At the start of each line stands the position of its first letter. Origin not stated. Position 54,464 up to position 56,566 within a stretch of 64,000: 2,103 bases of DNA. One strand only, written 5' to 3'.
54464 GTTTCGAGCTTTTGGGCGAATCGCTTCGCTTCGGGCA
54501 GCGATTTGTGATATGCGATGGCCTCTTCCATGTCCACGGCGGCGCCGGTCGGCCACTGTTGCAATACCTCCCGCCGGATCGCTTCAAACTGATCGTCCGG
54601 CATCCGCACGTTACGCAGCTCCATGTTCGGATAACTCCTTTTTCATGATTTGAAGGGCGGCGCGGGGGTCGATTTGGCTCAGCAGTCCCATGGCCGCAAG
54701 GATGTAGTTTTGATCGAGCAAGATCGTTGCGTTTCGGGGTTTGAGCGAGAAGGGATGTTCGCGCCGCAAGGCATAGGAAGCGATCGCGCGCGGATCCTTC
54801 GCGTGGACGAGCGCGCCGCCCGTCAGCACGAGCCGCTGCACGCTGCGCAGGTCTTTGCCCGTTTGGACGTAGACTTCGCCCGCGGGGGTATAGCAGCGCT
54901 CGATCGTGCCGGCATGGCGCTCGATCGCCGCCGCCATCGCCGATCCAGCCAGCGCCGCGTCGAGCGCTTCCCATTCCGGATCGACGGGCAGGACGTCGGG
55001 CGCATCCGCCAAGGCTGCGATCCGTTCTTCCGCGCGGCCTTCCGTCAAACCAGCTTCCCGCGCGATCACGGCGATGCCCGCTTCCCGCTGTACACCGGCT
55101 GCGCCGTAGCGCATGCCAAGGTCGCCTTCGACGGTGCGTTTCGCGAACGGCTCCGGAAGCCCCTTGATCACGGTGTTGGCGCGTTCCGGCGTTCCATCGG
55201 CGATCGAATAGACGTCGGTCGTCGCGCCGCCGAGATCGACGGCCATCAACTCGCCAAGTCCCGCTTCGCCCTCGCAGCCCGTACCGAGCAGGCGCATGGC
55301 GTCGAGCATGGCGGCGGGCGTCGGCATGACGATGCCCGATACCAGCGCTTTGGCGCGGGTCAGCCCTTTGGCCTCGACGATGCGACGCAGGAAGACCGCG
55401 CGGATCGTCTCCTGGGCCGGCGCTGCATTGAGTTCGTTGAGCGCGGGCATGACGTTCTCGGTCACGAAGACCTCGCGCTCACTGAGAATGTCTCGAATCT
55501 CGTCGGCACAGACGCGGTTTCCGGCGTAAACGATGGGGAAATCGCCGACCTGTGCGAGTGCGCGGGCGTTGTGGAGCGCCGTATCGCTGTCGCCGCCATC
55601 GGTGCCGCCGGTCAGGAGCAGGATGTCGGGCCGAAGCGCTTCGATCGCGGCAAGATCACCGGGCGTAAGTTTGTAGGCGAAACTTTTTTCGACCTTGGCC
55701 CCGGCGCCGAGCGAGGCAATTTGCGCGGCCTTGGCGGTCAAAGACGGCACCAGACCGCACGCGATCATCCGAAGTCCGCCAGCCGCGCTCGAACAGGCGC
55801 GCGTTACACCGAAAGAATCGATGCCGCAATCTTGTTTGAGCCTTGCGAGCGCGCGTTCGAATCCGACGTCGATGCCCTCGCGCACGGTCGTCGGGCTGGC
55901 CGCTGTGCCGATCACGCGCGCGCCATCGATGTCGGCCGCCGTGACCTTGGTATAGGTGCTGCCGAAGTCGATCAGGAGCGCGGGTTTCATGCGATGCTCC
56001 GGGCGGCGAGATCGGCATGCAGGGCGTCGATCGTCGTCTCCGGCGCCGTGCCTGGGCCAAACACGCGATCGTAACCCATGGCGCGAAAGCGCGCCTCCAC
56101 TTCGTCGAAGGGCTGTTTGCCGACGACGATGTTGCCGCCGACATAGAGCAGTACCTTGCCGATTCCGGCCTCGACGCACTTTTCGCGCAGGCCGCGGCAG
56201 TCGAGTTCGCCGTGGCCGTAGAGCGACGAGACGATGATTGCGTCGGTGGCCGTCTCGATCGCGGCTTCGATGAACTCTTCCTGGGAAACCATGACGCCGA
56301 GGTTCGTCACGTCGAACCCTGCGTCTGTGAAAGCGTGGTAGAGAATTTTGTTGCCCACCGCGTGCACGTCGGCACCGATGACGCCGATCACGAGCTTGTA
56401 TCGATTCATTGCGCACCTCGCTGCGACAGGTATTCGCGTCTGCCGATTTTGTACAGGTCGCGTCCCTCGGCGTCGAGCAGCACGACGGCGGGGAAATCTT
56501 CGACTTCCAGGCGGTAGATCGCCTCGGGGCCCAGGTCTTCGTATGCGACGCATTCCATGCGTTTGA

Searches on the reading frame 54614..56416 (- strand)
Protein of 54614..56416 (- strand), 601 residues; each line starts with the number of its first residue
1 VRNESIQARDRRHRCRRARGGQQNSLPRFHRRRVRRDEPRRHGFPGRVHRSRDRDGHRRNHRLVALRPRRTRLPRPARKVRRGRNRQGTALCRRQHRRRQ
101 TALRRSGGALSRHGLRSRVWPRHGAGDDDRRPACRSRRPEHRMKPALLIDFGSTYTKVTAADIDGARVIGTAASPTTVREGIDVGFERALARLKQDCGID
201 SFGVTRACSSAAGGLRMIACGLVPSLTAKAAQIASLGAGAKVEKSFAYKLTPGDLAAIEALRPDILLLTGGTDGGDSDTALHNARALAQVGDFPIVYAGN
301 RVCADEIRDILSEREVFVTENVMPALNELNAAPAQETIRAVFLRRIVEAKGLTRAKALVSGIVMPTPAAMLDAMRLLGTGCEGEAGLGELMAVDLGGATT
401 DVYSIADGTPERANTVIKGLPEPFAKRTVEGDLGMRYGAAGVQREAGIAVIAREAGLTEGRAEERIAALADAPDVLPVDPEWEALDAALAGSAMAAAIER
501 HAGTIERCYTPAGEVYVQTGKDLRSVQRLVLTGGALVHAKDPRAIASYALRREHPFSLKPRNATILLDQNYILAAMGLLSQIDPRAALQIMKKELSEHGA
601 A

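Call 52: search_protein_families(library=pfam, proteins=[window:54614-56416:-], max_evalue=0.00001)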
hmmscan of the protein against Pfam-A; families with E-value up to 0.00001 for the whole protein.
window:54614-56416:- (601 aa): 1 family
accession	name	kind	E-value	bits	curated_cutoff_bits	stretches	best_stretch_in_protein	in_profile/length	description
PF13941.12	MutL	-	1.1e-160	535.8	27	1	147-595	2-450/450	MutL protein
